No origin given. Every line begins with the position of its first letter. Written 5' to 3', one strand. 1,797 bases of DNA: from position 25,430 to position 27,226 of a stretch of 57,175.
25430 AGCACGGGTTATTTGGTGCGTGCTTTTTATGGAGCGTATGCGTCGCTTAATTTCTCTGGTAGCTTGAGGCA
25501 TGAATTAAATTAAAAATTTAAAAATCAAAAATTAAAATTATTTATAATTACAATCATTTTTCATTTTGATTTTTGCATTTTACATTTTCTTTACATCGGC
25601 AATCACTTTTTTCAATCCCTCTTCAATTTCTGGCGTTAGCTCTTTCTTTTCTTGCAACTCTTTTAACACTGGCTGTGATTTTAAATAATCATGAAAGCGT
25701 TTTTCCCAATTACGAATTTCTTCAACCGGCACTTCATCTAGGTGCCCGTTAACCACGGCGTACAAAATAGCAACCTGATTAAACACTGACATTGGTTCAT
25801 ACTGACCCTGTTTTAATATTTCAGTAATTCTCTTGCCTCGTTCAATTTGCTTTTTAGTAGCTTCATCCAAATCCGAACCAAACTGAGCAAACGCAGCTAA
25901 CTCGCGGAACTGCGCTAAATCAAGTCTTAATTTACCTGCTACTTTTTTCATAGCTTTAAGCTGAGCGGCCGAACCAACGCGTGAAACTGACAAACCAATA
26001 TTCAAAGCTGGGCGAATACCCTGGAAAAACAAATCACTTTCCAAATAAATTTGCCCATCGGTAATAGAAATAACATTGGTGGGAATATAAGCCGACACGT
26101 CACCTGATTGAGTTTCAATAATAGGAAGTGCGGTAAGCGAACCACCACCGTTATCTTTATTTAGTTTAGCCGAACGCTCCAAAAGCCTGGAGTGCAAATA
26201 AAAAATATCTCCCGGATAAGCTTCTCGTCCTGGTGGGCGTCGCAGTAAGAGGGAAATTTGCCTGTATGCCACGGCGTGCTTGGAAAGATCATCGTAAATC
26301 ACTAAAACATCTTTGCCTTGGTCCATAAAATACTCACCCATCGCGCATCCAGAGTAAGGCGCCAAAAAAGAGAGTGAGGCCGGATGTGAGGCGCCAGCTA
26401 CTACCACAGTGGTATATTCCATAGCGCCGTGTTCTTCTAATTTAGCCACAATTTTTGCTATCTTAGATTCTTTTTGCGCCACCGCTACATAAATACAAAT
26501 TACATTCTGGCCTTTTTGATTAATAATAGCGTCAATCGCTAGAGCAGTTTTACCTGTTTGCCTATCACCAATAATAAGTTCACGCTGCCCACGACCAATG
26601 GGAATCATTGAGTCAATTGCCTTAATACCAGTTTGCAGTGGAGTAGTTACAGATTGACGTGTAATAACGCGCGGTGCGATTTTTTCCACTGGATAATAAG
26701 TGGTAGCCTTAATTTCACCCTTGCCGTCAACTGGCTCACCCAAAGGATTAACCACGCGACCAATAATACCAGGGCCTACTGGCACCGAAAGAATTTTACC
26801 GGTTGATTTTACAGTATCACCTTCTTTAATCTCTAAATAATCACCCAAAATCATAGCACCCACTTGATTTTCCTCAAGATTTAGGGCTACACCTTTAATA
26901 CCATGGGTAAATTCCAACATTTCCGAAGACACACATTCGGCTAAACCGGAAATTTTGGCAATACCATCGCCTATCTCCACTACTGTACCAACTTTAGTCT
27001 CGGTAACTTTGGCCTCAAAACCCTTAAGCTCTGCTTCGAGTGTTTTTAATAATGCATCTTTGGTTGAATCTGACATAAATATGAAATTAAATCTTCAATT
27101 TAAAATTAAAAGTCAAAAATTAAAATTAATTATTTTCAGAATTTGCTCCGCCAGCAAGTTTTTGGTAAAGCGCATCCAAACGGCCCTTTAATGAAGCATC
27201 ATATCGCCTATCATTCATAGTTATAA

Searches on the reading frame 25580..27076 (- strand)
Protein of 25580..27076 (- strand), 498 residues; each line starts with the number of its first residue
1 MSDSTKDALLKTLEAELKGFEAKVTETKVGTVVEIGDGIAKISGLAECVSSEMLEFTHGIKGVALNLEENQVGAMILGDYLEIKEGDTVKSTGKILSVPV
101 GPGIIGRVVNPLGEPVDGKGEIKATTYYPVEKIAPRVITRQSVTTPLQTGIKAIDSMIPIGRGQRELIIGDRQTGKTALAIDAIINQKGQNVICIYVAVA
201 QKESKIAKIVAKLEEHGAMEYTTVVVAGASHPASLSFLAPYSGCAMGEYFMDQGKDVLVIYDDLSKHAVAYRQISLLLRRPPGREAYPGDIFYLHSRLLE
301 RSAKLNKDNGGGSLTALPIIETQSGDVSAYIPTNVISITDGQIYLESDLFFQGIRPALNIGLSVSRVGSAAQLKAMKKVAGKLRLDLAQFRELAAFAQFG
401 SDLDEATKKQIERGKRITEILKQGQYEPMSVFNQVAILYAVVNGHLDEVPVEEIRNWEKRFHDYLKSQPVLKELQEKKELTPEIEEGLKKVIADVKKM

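Call 66: search_protein_families(library=pfam, proteins=[window:25580-27076:-], max_evalue=0.00001)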
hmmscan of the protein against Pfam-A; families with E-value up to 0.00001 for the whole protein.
window:25580-27076:- (498 aa): 3 families
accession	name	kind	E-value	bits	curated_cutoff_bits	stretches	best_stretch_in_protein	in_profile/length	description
PF00006.31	ATP-synt_ab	-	1.6e-82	276.7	29.5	1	150-365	1-213/213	ATP synthase alpha/beta family, nucleotide-binding domain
PF00306.32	ATP-synt_ab_C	-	1.7e-49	167.8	27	1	372-494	1-125/126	ATP synthase alpha/beta chain, C terminal domain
PF02874.29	ATP-synt_ab_N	-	2.4e-16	60.4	20.9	1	29-93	5-69/69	ATP synthase alpha/beta family, beta-barrel domain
